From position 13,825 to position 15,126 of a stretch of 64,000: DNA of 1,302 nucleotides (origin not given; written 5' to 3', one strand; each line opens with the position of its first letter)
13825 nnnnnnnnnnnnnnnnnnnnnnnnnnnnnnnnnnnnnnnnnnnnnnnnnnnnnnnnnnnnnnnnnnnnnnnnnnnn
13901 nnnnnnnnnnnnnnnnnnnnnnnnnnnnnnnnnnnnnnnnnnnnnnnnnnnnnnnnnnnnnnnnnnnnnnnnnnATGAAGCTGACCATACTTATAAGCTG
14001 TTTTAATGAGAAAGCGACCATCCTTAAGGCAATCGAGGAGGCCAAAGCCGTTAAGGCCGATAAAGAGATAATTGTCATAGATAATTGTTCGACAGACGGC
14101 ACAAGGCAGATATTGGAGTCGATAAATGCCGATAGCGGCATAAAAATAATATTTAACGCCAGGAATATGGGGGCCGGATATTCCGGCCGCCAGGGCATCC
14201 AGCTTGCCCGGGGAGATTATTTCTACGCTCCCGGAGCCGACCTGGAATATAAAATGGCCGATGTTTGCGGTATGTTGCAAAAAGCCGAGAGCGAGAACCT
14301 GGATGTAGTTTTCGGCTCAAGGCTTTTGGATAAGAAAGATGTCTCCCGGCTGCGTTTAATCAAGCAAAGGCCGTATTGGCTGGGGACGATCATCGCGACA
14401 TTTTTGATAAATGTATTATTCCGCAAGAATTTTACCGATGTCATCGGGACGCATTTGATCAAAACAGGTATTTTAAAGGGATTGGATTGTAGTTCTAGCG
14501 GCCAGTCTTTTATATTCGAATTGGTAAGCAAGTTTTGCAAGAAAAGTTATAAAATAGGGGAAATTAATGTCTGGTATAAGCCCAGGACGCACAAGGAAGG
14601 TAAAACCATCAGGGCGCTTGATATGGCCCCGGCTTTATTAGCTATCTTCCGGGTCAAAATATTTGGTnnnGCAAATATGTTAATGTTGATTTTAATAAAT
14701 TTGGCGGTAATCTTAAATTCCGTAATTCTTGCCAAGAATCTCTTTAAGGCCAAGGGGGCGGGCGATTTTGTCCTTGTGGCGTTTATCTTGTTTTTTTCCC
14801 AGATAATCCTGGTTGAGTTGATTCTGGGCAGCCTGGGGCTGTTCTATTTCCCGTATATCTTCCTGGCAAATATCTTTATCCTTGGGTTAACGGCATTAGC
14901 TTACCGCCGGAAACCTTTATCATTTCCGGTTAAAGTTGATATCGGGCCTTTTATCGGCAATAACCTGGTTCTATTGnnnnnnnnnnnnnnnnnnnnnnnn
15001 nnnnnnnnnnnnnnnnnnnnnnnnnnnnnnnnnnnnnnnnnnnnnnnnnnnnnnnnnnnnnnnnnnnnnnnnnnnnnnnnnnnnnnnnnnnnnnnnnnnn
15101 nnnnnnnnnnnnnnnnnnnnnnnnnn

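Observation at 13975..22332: Duplicated ArnC/ArnT-like modules: polyprenyl-phosphate GT2 plus a giant GT-C membrane transferase, with a SAM methyltransferase and a B12-rSAM in between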

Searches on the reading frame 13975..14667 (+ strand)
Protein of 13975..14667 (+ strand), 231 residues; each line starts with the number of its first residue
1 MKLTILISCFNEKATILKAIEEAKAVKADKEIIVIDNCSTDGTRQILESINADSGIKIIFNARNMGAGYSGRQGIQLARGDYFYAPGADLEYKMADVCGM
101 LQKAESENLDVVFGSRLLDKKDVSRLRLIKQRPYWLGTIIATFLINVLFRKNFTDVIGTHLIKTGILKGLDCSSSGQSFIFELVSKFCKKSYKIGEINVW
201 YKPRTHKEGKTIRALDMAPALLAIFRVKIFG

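Call 4: search_protein_families(library=pfam, proteins=[window:13975-14667:+], max_evalue=0.01)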
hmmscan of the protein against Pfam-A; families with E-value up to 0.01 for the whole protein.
window:13975-14667:+ (231 aa): 3 families
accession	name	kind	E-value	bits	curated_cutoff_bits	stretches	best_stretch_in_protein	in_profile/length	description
PF00535.33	Glycos_transf_2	-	1.9e-26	93.5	23.3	1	4-160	1-157/168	Glycosyl transferase family 2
PF13704.12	Glyco_tranf_2_4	-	0.0064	17.4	27.5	1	11-50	2-40/98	Glycosyl transferase family 2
PF13641.12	Glyco_tranf_2_3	-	0.0064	17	27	1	3-68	3-72/230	Glycosyltransferase like family 2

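Call 10: search_protein_families(library=ncbifam, proteins=[window:13975-14667:+], max_evalue=0.01)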
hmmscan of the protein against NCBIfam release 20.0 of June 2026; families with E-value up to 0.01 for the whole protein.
window:13975-14667:+ (231 aa): 23 families
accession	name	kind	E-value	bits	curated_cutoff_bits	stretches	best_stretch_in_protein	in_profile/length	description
TIGR04182.1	glyco_TIGR04182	equivalog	9.9e-15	54.7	325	1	3-210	2-199/293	S-layer glycoprotein N-glycosyltransferase AglJ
NF058614.1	PPMAGASynPpgS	equivalog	2.6e-13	49.9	370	1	5-199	4-196/226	polyprenyl-phospho-N-acetylgalactosaminyl synthase PpgS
TIGR03937.1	PgaC_IcaA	equivalog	2.5e-11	43.2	422.3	1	3-89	47-135/407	poly-beta-1,6-N-acetyl-D-glucosamine synthase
NF047683.1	TeichurnBiosyTuaG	equivalog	3.7e-11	43.1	400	1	3-96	8-103/252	teichuronic acid biosynthesis protein TuaG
NF007482.0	PRK10073.1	equivalog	2.1e-09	36.9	423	1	2-112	7-118/334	glycosyltransferase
NF047588.1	GlcsyltransPgfSStrep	equivalog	1.8e-08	34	500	1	1-119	1-124/308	glycosyltransferase PgfS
TIGR04283.1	glyco_like_mftF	equivalog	4.1e-08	33.1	182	1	3-90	1-83/221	TIGR04283 family arsenosugar biosynthesis glycosyltransferase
NF050050.1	ProtGlycPglI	equivalog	5e-07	29.4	500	1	2-122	3-125/306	GalNAc(5)-diNAcBac-PP-undecaprenol beta-1,3-glucosyltransferase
NF041875.1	EPS_EpsD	equivalog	6.4e-07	29.1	370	1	14-115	15-115/325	exopolysaccharide biosynthesis glycosyltransferase EpsD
NF038302.1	EPS_HpsE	equivalog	7.8e-07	28.3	300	1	1-82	1-89/307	hormogonium polysaccharide biosynthesis glycosyltransferase HpsE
NF007986.1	PRK10714.1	equivalog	1.5e-06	27.5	529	1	2-122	7-131/316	undecaprenyl-phosphate 4-deoxy-4-formamido-L-arabinose transferase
TIGR04009.1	wcaE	equivalog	2.2e-06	27.1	369.2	1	22-130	26-133/248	colanic acid biosynthesis glycosyltransferase WcaE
NF007453.0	PRK10018.1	equivalog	2.6e-05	24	382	1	4-95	9-102/280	colanic acid biosynthesis glycosyltransferase WcaA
NF041391.1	DPhHxTase_Halo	equivalog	3.1e-05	23.1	375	1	9-204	3-186/213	dolichyl-phosphate hexose transferase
TIGR03469.1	HpnB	hypoth_equivalog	6.1e-05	22.2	379.25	1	5-112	48-168/386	hopene-associated glycosyltransferase HpnB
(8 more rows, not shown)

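Call 20: search_solved_structures(query=window:13975-14667:+, max_evalue=0.001)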
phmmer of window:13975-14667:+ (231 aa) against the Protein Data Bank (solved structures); distinct sequences matched with E-value up to 0.001: 7.
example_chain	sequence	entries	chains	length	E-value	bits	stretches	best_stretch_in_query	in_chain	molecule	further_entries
5mlz_A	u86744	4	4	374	3.5e-07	33.1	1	1-208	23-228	Dolichol monophosphate mannose synthase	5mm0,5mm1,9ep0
6p61_A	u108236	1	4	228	5.4e-06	29.2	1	4-108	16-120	Glycosyltransferase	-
9omm_A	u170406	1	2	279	0.00011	24.9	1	3-120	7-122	Glycosyltransferase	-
9omh_A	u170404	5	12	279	0.00011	24.9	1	3-120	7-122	Glycosyltransferase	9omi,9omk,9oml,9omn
9omj_A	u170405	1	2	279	0.00011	24.9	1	3-120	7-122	Glycosyltransferase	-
5tze_C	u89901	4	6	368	0.00053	22.7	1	1-84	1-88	Glycosyl transferase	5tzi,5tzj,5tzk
5tz8_A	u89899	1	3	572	0.00066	22.4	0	1-84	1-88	Glycosyl transferase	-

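Call 59: search_solved_structures(query=window:13975-14667:+, max_evalue=0.00001, show_alignments=1)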
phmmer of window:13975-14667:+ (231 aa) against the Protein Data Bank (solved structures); distinct sequences matched with E-value up to 0.00001: 2.
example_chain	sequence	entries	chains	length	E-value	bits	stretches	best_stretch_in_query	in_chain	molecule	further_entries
5mlz_A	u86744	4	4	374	3.5e-07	33.1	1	1-208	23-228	Dolichol monophosphate mannose synthase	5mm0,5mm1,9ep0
6p61_A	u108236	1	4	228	5.4e-06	29.2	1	4-108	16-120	Glycosyltransferase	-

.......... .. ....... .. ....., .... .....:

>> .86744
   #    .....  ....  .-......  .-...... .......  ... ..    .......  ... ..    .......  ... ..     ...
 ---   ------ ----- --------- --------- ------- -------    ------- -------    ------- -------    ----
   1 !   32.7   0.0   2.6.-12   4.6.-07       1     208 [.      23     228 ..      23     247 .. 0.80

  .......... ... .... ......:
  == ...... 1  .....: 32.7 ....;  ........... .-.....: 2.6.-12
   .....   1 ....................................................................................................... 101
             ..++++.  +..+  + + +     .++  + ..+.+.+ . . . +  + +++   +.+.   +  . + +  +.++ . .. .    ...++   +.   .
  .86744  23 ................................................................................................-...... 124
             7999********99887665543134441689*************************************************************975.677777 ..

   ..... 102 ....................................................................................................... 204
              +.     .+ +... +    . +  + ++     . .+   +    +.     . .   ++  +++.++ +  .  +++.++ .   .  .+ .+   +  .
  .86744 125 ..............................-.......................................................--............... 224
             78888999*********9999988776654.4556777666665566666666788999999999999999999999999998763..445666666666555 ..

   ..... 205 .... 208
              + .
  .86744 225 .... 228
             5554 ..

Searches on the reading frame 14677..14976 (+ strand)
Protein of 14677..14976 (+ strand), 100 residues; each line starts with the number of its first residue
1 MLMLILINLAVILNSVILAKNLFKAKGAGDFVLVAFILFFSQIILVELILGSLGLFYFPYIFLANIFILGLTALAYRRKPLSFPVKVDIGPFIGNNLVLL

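Call 80: search_protein_families(library=pfam, alignment_id=A4, max_evalue=10)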
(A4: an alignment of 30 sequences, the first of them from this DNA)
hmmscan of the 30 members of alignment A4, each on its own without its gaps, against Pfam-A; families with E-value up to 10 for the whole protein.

A. member 1, seq(100 aa): 0 families

B. families by the number of members that match (of 30 scanned): 16 families
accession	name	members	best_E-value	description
PF00335.26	Tetraspanin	3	0.0013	Tetraspanin family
PF03419.18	Peptidase_U4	3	0.016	Sporulation factor SpoIIGA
PF00487.30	FA_desaturase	2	0.004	Fatty acid desaturase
PF12725.13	DUF3810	2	0.64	Protein of unknown function (DUF3810)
PF10066.14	DUF2304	1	0.00097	Uncharacterized conserved protein (DUF2304)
PF07332.16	Phage_holin_3_6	1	0.019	Putative Actinobacterial Holin-X, holin superfamily III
PF13829.11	DUF4191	1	0.022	Domain of unknown function (DUF4191)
PF17410.7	Stevor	1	0.3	Subtelomeric Variable Open Reading frame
PF16927.11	HisKA_7TM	1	0.43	N-terminal 7TM region of histidine kinase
PF11127.14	YgaP-like_TM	1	0.47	Inner membrane protein YgaP-like, transmembrane domain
PF13273.12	DUF4064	1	0.61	Protein of unknown function (DUF4064)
PF04246.17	RseC_MucC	1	0.71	Positive regulator of sigma(E), RseC/MucC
PF01452.22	Rota_NSP4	1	0.94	Rotavirus non structural protein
PF23778.1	Phage_holin_2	1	1.1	Putative phage holin family 2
PF12292.13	DUF3624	1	3.7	Protein of unknown function (DUF3624)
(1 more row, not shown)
